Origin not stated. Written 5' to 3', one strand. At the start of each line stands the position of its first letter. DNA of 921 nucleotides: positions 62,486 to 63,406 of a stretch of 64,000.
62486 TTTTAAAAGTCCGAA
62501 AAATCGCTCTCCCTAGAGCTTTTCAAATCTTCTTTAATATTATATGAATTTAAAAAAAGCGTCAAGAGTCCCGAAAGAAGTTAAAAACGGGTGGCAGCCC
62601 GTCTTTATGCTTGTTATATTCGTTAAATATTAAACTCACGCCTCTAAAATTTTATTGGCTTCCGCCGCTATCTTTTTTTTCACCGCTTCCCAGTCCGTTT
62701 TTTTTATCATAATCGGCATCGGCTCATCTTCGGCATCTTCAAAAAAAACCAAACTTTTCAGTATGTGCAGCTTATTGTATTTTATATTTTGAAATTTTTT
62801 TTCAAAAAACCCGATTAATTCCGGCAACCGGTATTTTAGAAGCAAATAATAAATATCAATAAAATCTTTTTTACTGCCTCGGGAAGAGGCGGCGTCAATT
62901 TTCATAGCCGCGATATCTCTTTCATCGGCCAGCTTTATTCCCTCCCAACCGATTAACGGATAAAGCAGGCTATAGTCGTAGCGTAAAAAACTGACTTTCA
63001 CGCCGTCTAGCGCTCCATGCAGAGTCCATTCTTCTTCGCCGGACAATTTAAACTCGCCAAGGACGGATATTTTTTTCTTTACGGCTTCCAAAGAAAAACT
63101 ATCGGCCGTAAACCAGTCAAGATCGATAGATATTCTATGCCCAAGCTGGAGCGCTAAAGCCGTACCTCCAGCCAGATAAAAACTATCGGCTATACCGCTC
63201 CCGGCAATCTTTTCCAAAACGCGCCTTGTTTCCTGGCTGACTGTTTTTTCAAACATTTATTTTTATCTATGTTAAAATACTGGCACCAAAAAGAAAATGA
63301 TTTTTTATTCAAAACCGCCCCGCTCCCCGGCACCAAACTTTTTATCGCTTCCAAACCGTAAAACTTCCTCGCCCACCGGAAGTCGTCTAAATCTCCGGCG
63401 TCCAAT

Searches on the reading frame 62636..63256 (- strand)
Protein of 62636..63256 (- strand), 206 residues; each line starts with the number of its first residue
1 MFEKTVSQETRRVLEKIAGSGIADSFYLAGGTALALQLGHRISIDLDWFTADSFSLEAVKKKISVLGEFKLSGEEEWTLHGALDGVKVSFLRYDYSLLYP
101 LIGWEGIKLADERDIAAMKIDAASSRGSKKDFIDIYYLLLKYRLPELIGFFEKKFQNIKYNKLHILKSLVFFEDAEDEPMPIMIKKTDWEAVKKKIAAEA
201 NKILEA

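Call 79: find_encoding_contigs(protein=window:62636-63256:-, flank=10000, max_places=1)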
Protein window:62636-63256:- (206 aa): 4 contigs read that carry it; 1 place shown.
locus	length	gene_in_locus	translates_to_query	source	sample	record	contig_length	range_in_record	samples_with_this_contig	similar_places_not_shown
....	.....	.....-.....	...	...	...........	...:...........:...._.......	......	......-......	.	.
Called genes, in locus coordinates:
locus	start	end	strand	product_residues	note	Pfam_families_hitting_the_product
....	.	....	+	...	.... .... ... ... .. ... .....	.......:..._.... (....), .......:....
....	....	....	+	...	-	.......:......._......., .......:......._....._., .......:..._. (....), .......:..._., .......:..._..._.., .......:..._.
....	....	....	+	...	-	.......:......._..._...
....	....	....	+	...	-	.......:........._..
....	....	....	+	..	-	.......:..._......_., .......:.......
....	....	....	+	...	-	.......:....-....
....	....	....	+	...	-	-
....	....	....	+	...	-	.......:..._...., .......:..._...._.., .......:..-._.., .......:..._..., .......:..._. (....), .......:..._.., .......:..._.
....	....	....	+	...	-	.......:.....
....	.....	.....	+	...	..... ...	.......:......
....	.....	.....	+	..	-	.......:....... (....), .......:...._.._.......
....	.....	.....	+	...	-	-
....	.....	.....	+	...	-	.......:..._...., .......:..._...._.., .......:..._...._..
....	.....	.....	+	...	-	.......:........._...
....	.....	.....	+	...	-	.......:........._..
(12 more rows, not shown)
